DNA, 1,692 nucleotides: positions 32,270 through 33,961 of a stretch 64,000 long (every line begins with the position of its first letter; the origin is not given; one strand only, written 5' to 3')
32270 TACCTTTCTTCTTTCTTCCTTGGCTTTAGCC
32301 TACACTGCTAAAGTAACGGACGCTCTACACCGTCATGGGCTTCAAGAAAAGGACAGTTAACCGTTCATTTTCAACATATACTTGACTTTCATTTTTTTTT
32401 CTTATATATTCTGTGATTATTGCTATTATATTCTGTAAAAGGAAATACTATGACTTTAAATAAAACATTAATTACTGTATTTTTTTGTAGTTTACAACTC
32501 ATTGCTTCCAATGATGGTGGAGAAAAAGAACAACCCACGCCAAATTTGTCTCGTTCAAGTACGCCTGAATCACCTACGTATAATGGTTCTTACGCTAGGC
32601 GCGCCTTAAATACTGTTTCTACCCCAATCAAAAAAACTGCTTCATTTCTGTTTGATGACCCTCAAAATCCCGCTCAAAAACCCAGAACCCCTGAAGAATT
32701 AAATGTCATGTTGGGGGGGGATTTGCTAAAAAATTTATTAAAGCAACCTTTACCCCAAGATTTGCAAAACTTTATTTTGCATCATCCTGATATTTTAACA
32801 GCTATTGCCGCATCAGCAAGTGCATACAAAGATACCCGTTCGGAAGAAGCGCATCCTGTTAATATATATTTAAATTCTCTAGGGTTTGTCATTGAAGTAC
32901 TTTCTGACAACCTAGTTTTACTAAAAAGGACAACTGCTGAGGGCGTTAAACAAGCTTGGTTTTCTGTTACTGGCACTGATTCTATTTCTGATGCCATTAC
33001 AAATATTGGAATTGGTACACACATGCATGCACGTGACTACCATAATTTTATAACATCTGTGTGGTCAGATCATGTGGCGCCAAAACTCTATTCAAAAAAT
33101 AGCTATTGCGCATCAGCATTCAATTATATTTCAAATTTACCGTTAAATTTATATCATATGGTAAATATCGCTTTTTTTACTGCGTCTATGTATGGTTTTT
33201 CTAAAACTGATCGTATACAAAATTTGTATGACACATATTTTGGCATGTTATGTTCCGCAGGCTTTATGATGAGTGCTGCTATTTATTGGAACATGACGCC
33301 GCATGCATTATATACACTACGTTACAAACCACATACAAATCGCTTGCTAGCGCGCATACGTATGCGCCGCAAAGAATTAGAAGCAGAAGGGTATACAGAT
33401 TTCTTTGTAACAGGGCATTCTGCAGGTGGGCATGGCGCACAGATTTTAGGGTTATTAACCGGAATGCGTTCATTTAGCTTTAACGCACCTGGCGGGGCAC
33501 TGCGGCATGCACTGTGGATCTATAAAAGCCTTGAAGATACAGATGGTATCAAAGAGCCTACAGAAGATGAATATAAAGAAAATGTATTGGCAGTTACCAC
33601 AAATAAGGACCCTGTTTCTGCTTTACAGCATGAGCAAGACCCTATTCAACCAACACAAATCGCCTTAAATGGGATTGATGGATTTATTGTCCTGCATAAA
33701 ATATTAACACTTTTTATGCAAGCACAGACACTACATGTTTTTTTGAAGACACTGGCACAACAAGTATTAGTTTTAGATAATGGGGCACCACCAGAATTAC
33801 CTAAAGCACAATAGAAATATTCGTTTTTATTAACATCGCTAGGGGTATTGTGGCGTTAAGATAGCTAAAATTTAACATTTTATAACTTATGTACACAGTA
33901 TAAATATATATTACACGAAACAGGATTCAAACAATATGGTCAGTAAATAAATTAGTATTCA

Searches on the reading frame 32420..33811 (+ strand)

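Call 20: search_protein_families(library=ncbifam, proteins=[window:32420-33811:+], max_evalue=1)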
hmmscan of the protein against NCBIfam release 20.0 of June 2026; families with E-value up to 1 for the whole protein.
window:32420-33811:+ (464 aa): 1 family
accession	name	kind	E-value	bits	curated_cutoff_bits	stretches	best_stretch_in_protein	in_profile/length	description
TIGR02840.1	spore_YtaF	equivalog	0.11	12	149.6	1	97-164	48-115/206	sporulation membrane protein YtaF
